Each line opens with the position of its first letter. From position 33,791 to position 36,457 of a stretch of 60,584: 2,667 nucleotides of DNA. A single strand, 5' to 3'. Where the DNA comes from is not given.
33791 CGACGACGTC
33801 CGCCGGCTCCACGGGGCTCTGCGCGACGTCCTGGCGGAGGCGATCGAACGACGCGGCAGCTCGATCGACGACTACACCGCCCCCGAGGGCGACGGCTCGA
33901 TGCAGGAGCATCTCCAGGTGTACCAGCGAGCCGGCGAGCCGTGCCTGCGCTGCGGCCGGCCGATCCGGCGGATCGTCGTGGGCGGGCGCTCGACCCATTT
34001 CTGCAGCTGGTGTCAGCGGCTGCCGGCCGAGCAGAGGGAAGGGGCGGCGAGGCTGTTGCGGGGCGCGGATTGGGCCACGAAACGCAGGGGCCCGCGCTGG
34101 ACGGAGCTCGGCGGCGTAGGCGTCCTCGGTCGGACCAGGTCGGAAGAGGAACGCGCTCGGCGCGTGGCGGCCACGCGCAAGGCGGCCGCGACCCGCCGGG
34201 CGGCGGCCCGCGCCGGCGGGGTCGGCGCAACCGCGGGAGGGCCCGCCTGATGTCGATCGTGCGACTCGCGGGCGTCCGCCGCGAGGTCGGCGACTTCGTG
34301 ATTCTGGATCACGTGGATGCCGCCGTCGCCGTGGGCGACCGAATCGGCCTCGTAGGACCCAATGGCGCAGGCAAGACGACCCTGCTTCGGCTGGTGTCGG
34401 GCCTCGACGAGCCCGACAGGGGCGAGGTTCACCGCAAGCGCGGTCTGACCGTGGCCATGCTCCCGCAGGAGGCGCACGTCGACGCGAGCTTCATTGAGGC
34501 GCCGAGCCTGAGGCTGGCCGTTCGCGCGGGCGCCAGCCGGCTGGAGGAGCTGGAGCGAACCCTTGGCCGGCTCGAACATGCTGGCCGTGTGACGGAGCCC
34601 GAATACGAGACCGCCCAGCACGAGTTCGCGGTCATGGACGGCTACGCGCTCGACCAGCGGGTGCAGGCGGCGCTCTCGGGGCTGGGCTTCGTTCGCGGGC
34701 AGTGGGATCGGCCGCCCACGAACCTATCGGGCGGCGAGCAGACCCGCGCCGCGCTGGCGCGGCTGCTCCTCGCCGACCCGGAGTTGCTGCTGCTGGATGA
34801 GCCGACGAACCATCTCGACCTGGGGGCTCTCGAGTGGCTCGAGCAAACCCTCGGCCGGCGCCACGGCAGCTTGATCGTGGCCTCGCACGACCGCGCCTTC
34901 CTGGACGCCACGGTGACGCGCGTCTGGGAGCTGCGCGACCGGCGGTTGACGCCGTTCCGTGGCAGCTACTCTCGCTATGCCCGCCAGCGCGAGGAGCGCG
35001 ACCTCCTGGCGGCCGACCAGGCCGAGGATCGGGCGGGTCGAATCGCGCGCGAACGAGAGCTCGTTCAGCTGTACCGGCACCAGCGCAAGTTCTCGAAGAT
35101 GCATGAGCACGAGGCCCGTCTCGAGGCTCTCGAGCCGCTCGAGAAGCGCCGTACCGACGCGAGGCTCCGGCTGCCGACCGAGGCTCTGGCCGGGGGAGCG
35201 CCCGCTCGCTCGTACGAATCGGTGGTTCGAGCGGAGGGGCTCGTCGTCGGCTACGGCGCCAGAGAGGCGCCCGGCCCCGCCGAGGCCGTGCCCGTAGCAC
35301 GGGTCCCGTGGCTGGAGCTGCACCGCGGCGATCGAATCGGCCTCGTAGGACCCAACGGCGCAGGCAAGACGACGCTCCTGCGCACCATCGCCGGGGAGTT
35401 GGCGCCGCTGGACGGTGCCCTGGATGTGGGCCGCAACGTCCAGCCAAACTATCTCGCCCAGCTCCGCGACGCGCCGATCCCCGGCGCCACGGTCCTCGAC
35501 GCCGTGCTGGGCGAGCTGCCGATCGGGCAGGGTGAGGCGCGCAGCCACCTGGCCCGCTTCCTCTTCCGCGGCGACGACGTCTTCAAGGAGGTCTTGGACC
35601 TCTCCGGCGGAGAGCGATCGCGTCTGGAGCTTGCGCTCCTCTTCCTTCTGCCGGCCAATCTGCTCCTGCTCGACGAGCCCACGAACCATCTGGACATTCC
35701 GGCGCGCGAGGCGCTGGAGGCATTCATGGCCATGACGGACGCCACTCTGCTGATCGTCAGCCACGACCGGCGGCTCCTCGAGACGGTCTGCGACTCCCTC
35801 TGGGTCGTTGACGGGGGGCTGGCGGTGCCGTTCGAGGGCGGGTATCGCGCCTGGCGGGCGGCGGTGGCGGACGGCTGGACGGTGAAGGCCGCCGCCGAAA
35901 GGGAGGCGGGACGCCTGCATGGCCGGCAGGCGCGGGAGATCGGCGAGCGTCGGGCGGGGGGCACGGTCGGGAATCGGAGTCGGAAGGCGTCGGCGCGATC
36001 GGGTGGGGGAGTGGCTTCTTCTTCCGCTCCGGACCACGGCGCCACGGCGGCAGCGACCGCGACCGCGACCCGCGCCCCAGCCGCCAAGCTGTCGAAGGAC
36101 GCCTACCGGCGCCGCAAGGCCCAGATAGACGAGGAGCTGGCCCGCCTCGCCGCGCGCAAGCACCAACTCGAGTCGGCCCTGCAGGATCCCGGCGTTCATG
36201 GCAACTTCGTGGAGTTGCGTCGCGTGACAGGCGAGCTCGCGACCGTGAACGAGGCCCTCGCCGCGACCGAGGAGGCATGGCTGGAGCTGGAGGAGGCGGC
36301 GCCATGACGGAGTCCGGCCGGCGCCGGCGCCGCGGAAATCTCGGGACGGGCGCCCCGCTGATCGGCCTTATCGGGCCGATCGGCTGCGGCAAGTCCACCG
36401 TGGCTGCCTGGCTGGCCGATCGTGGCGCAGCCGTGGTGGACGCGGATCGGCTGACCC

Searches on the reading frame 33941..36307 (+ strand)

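Call 48: search_protein_families(library=pfam, proteins=[window:33941-36307:+], max_evalue=0.00001)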
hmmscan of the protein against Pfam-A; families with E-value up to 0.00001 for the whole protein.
window:33941-36307:+ (788 aa): 6 families
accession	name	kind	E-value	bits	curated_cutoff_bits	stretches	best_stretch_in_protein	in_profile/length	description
PF00005.33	ABC_tran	-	6.5e-46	156.8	25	2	122-290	1-137/137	ABC transporter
PF13304.12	AAA_21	-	6.8e-18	66.2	27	0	257-321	233-303/304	AAA domain, putative AbiEii toxin, Type IV TA system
PF02463.25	SMC_N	-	1.4e-10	41.4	40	0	554-616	137-205/220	RecF/RecN/SMC N terminal domain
PF16326.10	ABC_tran_CTD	-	3.9e-10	40.3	32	1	723-785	7-69/69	ABC transporter C-terminal domain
PF12848.13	ABC_tran_Xtn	-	6.7e-09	36.2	25.9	1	329-408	1-82/85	ABC transporter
PF13401.12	AAA_22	-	3.3e-06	27.9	27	0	137-300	10-104/130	AAA domain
